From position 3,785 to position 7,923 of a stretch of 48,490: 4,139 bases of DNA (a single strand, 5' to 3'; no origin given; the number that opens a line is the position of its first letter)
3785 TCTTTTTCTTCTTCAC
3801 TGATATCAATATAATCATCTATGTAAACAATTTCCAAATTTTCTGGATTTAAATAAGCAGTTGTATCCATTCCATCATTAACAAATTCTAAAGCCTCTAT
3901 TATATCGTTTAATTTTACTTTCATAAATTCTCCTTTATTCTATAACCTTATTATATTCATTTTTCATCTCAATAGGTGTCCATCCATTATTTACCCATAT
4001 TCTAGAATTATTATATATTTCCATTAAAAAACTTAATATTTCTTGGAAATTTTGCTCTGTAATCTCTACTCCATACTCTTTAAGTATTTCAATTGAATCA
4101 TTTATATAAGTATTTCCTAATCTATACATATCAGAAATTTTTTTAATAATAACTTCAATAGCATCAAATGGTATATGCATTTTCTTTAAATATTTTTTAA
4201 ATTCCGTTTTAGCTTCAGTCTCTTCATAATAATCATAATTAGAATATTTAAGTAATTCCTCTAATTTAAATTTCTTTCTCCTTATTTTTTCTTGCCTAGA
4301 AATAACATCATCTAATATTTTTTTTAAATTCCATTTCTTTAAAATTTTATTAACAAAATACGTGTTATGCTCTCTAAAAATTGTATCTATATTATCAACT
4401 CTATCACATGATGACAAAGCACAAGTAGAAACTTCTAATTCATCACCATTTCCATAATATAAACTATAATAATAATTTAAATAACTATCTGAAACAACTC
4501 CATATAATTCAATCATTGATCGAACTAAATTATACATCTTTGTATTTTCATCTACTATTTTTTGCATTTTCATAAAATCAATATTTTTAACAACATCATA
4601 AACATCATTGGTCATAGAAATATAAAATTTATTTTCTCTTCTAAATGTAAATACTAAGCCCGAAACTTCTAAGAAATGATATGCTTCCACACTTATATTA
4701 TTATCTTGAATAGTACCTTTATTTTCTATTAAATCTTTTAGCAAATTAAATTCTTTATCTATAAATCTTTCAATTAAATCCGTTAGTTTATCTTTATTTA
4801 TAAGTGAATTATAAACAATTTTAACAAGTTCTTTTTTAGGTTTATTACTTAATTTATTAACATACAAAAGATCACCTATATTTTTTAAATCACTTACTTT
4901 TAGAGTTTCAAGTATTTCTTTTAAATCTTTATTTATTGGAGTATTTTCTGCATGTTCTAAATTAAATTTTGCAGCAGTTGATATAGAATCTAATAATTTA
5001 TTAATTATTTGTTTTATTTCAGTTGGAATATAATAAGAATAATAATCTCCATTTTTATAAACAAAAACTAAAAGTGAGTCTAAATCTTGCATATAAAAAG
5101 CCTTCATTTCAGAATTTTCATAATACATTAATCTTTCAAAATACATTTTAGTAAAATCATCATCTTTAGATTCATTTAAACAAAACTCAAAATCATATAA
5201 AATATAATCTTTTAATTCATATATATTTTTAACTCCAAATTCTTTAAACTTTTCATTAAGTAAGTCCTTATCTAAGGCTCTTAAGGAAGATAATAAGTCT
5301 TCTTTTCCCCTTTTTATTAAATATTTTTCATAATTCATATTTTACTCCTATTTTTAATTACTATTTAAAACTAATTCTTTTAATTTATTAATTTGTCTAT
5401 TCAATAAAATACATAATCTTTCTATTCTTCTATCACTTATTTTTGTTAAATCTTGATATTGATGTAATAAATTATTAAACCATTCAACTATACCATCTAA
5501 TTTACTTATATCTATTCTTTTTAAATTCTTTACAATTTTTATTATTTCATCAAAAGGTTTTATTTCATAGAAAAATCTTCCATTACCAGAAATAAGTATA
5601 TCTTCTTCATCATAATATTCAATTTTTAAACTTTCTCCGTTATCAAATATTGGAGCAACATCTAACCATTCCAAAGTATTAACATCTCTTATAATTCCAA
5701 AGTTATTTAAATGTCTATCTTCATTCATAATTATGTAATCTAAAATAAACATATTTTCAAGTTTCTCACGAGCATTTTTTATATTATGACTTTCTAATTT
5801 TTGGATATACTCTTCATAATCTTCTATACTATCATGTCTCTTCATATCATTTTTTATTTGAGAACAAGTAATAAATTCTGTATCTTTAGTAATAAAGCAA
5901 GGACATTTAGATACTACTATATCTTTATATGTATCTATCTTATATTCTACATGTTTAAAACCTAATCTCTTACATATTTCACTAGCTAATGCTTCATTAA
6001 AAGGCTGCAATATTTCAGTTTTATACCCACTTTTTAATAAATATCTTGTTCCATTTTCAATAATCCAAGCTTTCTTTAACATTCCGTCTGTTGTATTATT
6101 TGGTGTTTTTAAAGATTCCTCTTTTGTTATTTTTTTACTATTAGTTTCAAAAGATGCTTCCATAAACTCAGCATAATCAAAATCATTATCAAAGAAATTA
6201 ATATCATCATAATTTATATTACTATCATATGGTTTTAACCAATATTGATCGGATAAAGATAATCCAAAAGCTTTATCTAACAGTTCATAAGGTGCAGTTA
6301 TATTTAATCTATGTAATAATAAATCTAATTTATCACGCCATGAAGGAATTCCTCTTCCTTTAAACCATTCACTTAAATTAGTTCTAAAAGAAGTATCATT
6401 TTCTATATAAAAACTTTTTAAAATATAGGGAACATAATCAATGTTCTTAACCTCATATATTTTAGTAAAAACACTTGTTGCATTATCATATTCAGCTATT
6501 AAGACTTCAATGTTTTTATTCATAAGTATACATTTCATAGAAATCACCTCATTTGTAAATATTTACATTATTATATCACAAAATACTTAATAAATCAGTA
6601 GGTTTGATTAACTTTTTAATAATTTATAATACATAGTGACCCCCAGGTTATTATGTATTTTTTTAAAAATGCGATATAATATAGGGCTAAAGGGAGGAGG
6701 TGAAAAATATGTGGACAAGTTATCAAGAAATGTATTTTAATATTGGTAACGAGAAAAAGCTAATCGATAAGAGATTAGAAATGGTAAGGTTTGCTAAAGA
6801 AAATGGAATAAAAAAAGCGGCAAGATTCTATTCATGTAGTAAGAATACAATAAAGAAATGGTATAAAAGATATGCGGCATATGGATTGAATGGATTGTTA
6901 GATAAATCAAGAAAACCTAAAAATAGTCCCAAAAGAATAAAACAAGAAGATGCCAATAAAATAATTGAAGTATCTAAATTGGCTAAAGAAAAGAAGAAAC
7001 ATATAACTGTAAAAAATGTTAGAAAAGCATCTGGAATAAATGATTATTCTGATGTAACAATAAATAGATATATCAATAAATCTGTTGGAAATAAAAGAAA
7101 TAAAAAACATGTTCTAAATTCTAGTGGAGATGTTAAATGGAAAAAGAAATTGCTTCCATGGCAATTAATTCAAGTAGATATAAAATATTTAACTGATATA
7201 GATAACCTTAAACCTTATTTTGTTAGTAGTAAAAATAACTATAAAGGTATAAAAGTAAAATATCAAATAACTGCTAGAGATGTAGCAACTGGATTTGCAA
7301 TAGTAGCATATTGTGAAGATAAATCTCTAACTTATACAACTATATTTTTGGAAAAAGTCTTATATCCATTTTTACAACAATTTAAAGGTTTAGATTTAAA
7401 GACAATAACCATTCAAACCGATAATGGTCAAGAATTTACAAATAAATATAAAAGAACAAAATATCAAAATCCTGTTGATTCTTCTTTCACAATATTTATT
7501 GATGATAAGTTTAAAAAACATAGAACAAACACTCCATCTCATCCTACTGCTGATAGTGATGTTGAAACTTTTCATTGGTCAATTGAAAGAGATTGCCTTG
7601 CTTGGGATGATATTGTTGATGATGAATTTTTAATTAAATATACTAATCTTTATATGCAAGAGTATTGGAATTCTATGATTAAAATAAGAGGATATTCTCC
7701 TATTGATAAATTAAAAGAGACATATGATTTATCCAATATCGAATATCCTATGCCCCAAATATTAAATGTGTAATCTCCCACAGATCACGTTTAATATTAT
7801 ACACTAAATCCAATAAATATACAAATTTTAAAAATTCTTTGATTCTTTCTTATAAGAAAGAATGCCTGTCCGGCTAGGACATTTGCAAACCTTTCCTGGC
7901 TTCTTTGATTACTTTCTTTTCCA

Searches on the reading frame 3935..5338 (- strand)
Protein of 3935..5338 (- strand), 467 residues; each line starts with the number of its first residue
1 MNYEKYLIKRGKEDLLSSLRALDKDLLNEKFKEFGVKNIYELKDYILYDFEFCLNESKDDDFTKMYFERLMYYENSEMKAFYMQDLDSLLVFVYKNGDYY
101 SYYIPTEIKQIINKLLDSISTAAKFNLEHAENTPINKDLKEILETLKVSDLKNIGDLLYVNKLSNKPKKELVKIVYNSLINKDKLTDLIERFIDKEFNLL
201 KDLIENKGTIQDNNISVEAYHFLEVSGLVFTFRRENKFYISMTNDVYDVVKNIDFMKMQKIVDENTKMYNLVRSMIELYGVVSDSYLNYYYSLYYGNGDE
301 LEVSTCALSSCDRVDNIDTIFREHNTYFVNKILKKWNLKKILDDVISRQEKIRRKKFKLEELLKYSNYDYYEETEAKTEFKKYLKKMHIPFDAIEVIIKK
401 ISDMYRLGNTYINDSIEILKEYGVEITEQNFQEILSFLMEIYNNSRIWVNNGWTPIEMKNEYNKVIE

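Call 6: search_protein_families(library=pfam, proteins=[window:3935-5338:-], max_evalue=0.01)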
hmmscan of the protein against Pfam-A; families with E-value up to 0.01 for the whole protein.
window:3935-5338:- (467 aa): 0 families

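Call 7: search_protein_families(library=padloc, proteins=[window:3935-5338:-], max_evalue=0.01)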
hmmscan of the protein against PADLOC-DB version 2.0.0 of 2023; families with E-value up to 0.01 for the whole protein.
window:3935-5338:- (467 aa): 0 families

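Call 39: search_protein_families(library=ncbifam, proteins=[window:3935-5338:-], max_evalue=0.01)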
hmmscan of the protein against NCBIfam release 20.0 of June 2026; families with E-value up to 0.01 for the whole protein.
window:3935-5338:- (467 aa): 0 families

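Call 40: search_protein_families(library=phrogs, proteins=[window:3935-5338:-], max_evalue=0.01)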
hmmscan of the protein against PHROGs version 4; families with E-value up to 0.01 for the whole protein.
window:3935-5338:- (467 aa): 0 families

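Call 42: find_homologous_proteins(query=window:3935-5338:-, max_evalue=0.001)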
Query window:3935-5338:- (467 aa): 121 proteins with E <= 0.001 among 8000 candidates; the best 120 are listed.
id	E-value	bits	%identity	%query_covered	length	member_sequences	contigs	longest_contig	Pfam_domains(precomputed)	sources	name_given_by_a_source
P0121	4.6e-298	1006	100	100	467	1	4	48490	-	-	-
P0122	1.2e-220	751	77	99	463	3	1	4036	-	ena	-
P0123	1.0e-216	738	76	99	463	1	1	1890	-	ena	-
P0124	1.9e-213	728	74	99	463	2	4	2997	-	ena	-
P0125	2.4e-212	724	73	99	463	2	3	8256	-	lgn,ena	-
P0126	8.2e-211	719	73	99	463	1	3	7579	-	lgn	-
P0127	2.7e-210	717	73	98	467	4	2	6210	-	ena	-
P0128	8.4e-210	716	73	99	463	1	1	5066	-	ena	-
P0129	4.0e-209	713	73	99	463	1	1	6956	-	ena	-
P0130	4.3e-208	710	72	99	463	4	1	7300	-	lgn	-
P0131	6.1e-208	709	72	99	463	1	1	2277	-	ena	-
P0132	6.5e-208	709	72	99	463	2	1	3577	-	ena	-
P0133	1.1e-206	705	71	100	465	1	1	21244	-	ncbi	-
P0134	6.9e-205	699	71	98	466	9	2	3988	-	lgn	-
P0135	1.1e-204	699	71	99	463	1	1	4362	-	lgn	-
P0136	4.6e-204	697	70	100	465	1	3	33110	-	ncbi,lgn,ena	-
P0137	5.0e-204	697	71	98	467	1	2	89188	-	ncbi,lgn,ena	-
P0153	6.1e-189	647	66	99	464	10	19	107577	-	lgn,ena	-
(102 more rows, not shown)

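Call 45: find_encoding_contigs(protein=P0153, flank=6000, max_places=8)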
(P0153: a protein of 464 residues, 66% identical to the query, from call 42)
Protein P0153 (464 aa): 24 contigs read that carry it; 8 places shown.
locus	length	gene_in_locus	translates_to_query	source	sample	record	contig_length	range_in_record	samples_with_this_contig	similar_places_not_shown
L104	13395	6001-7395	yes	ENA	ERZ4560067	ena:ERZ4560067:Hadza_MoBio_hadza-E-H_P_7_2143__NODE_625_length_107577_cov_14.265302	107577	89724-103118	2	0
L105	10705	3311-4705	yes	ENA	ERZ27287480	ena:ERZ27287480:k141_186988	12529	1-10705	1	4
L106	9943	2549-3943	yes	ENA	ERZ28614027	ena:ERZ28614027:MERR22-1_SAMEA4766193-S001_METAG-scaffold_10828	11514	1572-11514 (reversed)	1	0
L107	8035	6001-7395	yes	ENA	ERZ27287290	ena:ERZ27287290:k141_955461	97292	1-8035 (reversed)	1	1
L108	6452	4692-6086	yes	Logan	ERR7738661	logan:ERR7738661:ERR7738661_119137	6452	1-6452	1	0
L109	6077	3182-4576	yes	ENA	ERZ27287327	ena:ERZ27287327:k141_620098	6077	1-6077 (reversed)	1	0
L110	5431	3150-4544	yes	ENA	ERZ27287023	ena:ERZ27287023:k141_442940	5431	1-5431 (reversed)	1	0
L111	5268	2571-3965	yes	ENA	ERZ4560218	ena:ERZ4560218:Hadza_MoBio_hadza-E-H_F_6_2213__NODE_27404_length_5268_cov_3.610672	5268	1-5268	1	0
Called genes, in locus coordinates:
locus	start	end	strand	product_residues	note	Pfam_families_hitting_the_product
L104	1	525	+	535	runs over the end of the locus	-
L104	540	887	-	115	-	-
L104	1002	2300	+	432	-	PF01409:tRNA-synt_2d, PF13393:tRNA-synt_His, PF00587:tRNA-synt_2b (weak), PF03129:HGTP_anticodon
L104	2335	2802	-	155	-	PF14110:DUF4282 (faint)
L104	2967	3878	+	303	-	PF01966:HD (weak)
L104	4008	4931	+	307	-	-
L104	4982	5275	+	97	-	-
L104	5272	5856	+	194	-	PF14559:TPR_19 (faint)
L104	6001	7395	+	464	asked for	-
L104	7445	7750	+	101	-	PF01520:Amidase_3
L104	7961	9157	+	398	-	PF01637:ATPase_2 (weak), PF13173:AAA_14, PF13635:DUF4143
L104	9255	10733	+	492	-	PF12161:HsdM_N, PF02384:N6_Mtase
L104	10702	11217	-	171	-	PF01420:Methylase_S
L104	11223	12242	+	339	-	PF01420:Methylase_S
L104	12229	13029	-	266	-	PF00589:Phage_integrase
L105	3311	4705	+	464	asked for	-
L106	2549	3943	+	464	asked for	-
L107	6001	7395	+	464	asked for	-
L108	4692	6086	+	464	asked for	-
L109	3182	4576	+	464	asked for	-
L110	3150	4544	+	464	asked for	-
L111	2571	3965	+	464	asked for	-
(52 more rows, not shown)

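Call 54: find_encoding_contigs(protein=P0121, flank=6000, max_places=6)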
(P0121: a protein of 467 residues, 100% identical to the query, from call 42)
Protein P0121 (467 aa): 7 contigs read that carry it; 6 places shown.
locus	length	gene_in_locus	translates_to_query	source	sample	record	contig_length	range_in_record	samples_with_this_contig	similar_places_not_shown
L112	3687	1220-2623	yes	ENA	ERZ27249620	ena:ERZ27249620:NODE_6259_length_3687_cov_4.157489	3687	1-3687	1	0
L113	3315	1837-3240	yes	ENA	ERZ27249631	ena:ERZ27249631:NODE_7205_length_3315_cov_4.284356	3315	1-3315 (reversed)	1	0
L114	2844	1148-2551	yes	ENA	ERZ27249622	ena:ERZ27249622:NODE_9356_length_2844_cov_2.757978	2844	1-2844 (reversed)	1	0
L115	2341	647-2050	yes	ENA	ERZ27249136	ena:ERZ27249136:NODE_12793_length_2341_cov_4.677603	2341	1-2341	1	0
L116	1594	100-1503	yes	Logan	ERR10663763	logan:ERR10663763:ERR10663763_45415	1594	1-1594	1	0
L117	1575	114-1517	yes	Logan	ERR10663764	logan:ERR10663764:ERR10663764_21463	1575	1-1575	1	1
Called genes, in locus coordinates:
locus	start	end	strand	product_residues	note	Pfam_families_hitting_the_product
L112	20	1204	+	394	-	PF07804:HipA_C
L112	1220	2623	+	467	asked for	-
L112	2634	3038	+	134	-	PF03682:UPF0158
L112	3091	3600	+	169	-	PF00293:NUDIX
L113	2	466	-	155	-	?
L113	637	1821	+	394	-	PF07804:HipA_C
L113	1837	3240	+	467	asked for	-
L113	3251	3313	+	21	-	?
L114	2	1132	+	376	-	?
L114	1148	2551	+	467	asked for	-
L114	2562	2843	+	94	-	?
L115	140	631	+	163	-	PF00454:PI3_PI4_kinase (weak), PF07804:HipA_C (weak)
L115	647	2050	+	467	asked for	-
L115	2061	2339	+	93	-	?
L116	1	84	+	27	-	?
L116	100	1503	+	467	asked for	-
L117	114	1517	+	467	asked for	-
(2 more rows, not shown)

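Call 81: predict_structure(alignment_id=A6)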
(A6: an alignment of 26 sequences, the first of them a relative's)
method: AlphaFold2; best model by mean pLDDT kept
length: 467 residues; sequences in the alignment: 26
mean_pLDDT: 90.0   pTM: 0.72
mean pLDDT of the five models: 90.0, 89.0, 89.0, 88.6, 88.5
residues with pLDDT >= 90: 298; 70-90: 156; 50-70: 13; < 50: 0
segments of 3 or more residues with pLDDT < 50: none
pLDDT, mean of each block of 10 residues (from residue 1): 81 91 93 94 94 80 78 80 88 89 91 74 82 92 95 93 89 97 95 96 97 91 95 88 98 94 94 95 92 88 80 85 89 90 91 91 93 95 93 91 91 88 87 95 95 93 74
secondary structure, 60 per line:
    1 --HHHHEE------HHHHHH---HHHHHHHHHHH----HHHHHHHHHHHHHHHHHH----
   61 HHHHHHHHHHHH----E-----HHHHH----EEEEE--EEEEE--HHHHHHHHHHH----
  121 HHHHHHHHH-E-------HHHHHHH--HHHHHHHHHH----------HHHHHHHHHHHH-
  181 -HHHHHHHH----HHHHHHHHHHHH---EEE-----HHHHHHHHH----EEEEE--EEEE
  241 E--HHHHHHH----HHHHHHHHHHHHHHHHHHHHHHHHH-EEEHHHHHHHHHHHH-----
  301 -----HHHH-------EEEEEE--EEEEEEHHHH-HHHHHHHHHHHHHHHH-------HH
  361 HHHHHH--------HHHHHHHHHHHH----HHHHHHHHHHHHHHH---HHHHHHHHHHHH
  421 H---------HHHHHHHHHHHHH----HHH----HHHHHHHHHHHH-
elements in order: H3-6 H15-20 H24-34 H39-56 H61-72 H83-87 E92-96 E99-103 H106-116 H121-129 H139-145 H148-157 H168-179 H182-189 H194-205 E209-211 H217-225 E230-234 E237-241 H244-250 H255-279 E281-283 H284-295 H306-309 E317-322 E325-330 H331-334 H336-351 H359-366 H375-386 H391-405 H409-421 H431-443 H455-466
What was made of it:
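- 3935..5338 (-): U467: a 467-aa protein with no Pfam family. The model shows three helix-helix-helix plus beta-hairpin (winged-helix-like) units. It lies 10 nt upstream of copy 1. AF2 pLDDT is 90 (call 81).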

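Call 84: fold_search(model_id=the predicted structure, library=pdb)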
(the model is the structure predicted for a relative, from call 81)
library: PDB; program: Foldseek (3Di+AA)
matches with E <= 10: 232; with E <= 0.001: 0
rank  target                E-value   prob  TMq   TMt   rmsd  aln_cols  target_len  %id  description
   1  8ebu_D                1.3e-01  0.16  0.11  0.11  16.8       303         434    9  XPC release from Core7-XPA-DNA (Cy5) (released 2023-04-19)
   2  9lp9_A                1.8e-01  0.06  0.09  0.11  24.8       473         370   12  The cryo-EM structure of retron Eco8 in a standby state (released 2025-11-19)
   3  8ebs_D                2.9e-01  0.14  0.12  0.13  19.1       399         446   10  Initial DNA-lesion (Cy5) binding by XPC and TFIIH (released 2023-04-19)
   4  9fny_A3               3.5e-01  0.09  0.11  0.16  19.3       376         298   12  PF30S-PF30S dimer mediated by aRDF from P. furiosus (Structure I) (released 2025-01-15)
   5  8ebt_D                4.0e-01  0.08  0.10  0.10  17.5       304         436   11  XPA repositioning Core7 of TFIIH relative to XPC-DNA lesion (Cy5) (released 2023-04-19)
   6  9bd3_A                4.9e-01  0.15  0.12  0.21  16.9       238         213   11  Structure of the MAGEA4 MHD-RAD18 R6BD Complex (released 2024-06-05)
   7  8gwi_A                5.1e-01  0.04  0.08  0.05  22.4       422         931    9  SARS-CoV-2 E-RTC complex with SMP-nsp9 and GTP (released 2022-12-14)
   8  9fny_A4               7.1e-01  0.08  0.13  0.17  19.0       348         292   14  PF30S-PF30S dimer mediated by aRDF from P. furiosus (Structure I) (released 2025-01-15)
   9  5oqj_2                7.4e-01  0.06  0.10  0.11  20.9       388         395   10  STRUCTURE OF YEAST TRANSCRIPTION PRE-INITIATION COMPLEX WITH TFIIH (released 2018-04-25)
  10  2wa0                  7.7e-01  0.14  0.12  0.23  17.0       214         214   14  Crystal structure of the human MAGEA4 (released 2009-03-10)
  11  9nlv_A                7.7e-01  0.02  0.08  0.07  22.9       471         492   10  Cryo-EM structure of hexameric SenDRT9 RT-ncRNA complex (released 2025-05-14)
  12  7k01_2                8.5e-01  0.12  0.12  0.12  19.2       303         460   11  Structure of TFIIH in TFIIH/Rad4-Rad23-Rad33 DNA opening complex (released 2021-07-28)
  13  7uoa_A                8.9e-01  0.13  0.12  0.24  17.0       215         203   13  MAGEA4-MTP1 linear peptide complex (released 2022-09-07)
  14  9fny_B4               9.3e-01  0.12  0.12  0.18  16.6       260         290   15  PF30S-PF30S dimer mediated by aRDF from P. furiosus (Structure I) (released 2025-01-15)
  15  6nmi_D                9.3e-01  0.08  0.12  0.12  16.7       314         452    8  Cryo-EM structure of the human TFIIH core complex (released 2019-03-13)
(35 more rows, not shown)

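Call 101: find_encoding_contigs(protein=P0137, flank=10000, max_places=3)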
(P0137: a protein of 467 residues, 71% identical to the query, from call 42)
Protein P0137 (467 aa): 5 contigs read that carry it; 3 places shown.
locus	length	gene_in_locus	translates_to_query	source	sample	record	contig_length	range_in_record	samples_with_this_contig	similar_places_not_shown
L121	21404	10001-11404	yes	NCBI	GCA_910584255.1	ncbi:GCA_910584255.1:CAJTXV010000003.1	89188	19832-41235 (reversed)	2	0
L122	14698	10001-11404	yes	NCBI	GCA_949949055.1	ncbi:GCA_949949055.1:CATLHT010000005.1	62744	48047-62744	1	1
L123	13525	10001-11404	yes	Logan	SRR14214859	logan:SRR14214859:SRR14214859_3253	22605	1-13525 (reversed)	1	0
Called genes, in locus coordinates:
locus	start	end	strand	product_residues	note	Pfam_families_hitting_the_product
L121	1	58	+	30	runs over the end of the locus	-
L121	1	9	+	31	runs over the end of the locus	-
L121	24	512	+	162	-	-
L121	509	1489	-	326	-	PF00882:Zn_dep_PLPC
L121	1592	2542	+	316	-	PF07751:Abi_2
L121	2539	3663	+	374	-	PF00089:Trypsin, PF13365:Trypsin_2, PF00595:PDZ, PF13180:PDZ_2, PF17820:PDZ_6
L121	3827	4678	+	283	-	PF01171:ATP_bind_3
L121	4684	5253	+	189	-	-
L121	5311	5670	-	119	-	PF25084:LbH_EIF2B (faint), PF25087:GMPPB_C (weak), PF00132:Hexapep, PF14602:Hexapep_2 (weak)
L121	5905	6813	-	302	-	PF01555:N6_N4_Mtase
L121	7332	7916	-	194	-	-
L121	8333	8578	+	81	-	-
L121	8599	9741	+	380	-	PF00929:RNase_T, PF21762:DEDDh_C (weak), PF00533:BRCT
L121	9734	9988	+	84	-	PF20008:DUF6429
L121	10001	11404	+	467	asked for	-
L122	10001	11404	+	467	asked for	-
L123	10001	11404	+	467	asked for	-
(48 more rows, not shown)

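Call 102: find_encoding_contigs(protein=P0136, flank=10000, max_places=3)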
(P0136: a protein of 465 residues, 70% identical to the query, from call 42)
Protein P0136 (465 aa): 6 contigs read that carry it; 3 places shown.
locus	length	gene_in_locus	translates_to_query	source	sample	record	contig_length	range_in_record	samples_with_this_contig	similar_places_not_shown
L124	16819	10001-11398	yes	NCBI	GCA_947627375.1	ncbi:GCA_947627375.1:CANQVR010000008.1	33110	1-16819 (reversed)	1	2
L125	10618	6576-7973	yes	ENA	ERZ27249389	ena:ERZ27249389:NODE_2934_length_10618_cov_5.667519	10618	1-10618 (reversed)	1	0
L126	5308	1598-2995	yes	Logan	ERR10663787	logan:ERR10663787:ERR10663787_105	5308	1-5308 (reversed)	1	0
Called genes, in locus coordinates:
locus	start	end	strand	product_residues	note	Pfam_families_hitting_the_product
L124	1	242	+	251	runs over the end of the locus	PF00106:adh_short, PF08659:KR, PF13561:adh_short_C2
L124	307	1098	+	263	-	PF00005:ABC_tran, PF13173:AAA_14 (faint)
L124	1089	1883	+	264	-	PF00005:ABC_tran (faint), PF13304:AAA_21 (weak)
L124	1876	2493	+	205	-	-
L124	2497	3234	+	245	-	PF01416:PseudoU_synth_1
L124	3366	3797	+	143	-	PF00572:Ribosomal_L13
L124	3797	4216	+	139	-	PF00380:Ribosomal_S9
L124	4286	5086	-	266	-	PF02535:Zip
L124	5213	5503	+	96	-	PF02583:Trns_repr_metal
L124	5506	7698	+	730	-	PF00403:HMA (weak), PF00122:E1-E2_ATPase, PF00702:Hydrolase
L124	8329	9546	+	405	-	PF01637:ATPase_2 (weak), PF13173:AAA_14, PF13635:DUF4143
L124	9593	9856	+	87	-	PF20008:DUF6429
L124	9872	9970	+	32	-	-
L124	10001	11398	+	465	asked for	-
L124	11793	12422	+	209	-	PF01520:Amidase_3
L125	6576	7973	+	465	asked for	-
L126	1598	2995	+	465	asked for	-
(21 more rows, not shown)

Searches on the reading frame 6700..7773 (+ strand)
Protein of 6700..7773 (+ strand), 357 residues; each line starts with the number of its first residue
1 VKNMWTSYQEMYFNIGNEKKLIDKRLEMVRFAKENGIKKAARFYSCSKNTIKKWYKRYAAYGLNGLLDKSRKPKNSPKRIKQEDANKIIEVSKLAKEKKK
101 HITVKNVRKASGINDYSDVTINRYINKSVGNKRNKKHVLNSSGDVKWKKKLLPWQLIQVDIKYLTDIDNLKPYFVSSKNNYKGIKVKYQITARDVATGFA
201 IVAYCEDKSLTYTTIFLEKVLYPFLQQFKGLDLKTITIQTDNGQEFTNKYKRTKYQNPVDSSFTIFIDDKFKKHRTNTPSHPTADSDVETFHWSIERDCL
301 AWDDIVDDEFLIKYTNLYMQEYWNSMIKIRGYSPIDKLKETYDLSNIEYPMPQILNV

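Call 10: search_protein_families(library=pfam, proteins=[window:6700-7773:+], max_evalue=0.01)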
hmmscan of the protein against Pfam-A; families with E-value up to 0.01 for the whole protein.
window:6700-7773:+ (357 aa): 6 families
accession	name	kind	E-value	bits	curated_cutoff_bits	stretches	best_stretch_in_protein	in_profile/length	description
PF13518.12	HTH_28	-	6.5e-10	39.4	25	1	24-74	1-52/52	Helix-turn-helix domain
PF13565.12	HTH_32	-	2e-08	35.1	33.7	1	50-124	1-72/73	Homeodomain-like domain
PF13384.12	HTH_23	-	9.5e-08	32.1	24.6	1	22-67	4-50/50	Homeodomain-like domain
PF13551.12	HTH_29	-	2.7e-06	27.8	28.1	1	33-83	10-61/64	Winged helix-turn helix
PF13011.12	LZ_Tnp_IS481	-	4e-06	27.5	22.2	1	36-86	27-77/85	leucine-zipper of insertion element IS481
PF00665.32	rve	-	0.0016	19.1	32.6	1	171-269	22-89/102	Integrase core domain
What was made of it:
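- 6700..7773 (+): IS481-like transposase gene directly upstream of the HipA-like gene. Call 10.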
